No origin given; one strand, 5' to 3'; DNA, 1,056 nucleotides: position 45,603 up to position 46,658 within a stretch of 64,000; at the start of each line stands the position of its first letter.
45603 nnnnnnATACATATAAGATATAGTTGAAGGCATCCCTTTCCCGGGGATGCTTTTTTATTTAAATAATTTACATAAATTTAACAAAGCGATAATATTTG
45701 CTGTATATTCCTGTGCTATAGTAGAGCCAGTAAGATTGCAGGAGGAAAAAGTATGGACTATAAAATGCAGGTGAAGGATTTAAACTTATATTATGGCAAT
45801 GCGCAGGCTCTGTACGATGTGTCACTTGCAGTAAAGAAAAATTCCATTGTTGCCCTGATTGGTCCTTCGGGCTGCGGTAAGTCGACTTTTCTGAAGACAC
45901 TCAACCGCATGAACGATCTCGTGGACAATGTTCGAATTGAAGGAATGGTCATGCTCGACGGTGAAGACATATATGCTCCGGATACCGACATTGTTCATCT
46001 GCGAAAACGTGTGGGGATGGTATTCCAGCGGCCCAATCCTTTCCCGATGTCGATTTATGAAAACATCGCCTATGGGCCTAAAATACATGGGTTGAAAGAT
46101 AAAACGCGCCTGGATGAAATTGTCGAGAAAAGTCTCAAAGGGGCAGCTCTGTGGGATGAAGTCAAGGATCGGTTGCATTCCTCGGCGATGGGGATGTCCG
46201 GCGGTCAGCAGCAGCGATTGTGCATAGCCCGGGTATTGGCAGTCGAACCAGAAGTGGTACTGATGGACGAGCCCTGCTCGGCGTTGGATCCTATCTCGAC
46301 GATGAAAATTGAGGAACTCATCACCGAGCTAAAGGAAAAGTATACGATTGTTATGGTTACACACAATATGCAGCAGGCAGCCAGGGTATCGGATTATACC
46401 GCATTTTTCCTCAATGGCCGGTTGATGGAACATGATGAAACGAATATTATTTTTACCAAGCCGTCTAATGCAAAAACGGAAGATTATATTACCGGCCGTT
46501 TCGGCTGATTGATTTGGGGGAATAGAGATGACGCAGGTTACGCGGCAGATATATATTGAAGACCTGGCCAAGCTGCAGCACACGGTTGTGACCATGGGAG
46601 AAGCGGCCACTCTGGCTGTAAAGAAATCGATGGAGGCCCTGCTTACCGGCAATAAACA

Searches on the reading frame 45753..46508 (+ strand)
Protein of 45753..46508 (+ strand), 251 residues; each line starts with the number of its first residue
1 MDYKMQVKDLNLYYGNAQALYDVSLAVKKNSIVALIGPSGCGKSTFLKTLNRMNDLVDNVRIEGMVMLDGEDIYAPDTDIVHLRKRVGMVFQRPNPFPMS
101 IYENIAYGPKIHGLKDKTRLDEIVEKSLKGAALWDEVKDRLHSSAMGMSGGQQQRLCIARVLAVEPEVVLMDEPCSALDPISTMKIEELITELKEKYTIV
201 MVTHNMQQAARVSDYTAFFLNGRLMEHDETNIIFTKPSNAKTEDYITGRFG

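Call 6: search_protein_families(library=pfam, proteins=[window:45753-46508:+])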
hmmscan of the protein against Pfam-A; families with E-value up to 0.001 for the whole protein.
window:45753-46508:+ (251 aa): 9 families
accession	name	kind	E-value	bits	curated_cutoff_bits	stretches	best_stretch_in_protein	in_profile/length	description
PF00005.33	ABC_tran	-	2.9e-31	109.3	25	1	21-175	2-136/137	ABC transporter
PF13304.12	AAA_21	-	9.2e-10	39.5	27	0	32-56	1-25/304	AAA domain, putative AbiEii toxin, Type IV TA system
PF02463.25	SMC_N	-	6.4e-07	29.5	40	1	30-214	24-207/220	RecF/RecN/SMC N terminal domain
PF00931.28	NB-ARC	-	9.3e-05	22.2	23.5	1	30-242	18-173/248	NB-ARC domain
PF03215.21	Rad17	-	0.0001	22.7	23.8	1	18-53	33-68/186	Rad17 P-loop domain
PF20703.3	nSTAND1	-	0.00011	22.4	27.1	1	6-48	9-51/379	Novel STAND NTPase 1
PF13401.12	AAA_22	-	0.0003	21.5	27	1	29-77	4-33/130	AAA domain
PF03193.22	RsgA_GTPase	-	0.0004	20.7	30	0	25-54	102-130/174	RsgA GTPase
PF13238.12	AAA_18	-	0.00099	20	29.4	0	33-61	1-29/128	AAA domain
